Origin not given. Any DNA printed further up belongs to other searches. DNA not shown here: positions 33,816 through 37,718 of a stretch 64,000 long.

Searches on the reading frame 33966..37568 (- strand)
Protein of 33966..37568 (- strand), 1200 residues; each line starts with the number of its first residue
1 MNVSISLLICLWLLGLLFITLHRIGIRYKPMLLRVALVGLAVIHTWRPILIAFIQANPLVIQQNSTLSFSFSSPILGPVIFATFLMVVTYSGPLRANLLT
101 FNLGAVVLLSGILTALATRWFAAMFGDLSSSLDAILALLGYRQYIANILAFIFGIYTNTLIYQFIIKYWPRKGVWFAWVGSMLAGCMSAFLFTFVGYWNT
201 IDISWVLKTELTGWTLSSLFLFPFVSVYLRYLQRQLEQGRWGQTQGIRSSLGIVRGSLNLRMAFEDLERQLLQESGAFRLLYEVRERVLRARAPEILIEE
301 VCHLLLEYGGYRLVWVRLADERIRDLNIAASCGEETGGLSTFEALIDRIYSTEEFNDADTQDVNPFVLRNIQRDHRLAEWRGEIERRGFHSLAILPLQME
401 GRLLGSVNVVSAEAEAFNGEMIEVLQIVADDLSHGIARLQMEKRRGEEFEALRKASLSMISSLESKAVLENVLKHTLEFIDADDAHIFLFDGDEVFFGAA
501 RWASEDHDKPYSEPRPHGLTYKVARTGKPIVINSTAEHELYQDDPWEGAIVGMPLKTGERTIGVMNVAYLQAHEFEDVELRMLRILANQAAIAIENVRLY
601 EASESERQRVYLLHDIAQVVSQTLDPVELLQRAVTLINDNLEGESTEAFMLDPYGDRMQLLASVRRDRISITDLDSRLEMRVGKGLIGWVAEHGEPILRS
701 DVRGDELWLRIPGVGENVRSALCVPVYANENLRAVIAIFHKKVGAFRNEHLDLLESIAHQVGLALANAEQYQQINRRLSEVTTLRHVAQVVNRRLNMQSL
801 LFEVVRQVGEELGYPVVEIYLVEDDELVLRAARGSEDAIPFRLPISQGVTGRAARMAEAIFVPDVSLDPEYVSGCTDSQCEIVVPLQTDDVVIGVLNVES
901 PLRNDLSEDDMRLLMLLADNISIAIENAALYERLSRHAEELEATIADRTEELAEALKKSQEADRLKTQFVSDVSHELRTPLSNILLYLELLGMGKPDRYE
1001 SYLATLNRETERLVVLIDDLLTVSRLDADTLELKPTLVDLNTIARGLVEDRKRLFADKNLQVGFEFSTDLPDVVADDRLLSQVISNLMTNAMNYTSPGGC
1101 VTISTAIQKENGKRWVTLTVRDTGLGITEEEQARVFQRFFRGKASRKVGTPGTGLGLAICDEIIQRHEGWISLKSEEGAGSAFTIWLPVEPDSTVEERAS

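Call 7: search_protein_families(library=pfam, proteins=[window:33966-37568:-])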
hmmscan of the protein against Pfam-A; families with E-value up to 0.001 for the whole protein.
window:33966-37568:- (1200 aa): 6 families
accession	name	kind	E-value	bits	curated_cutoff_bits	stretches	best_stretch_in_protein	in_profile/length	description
PF13185.12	GAF_2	-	3.5e-64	215.5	28.6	4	624-765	2-135/136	GAF domain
PF01590.32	GAF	-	2.8e-51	174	22.4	4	467-594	4-133/133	GAF domain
PF13492.12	GAF_3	-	2.2e-44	151.4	27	3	466-596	3-129/129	GAF domain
PF02518.31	HATPase_c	-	8.1e-30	104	26.4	1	1076-1190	2-110/111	Histidine kinase-, DNA gyrase B-, and HSP90-like ATPase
PF00512.31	HisKA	-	2.8e-19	69.4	26.9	1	966-1028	2-65/66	His Kinase A (phospho-acceptor) domain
PF11849.14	DUF3369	-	2.8e-11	44.4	27.2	0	882-934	118-168/168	Domain of unknown function (DUF3369)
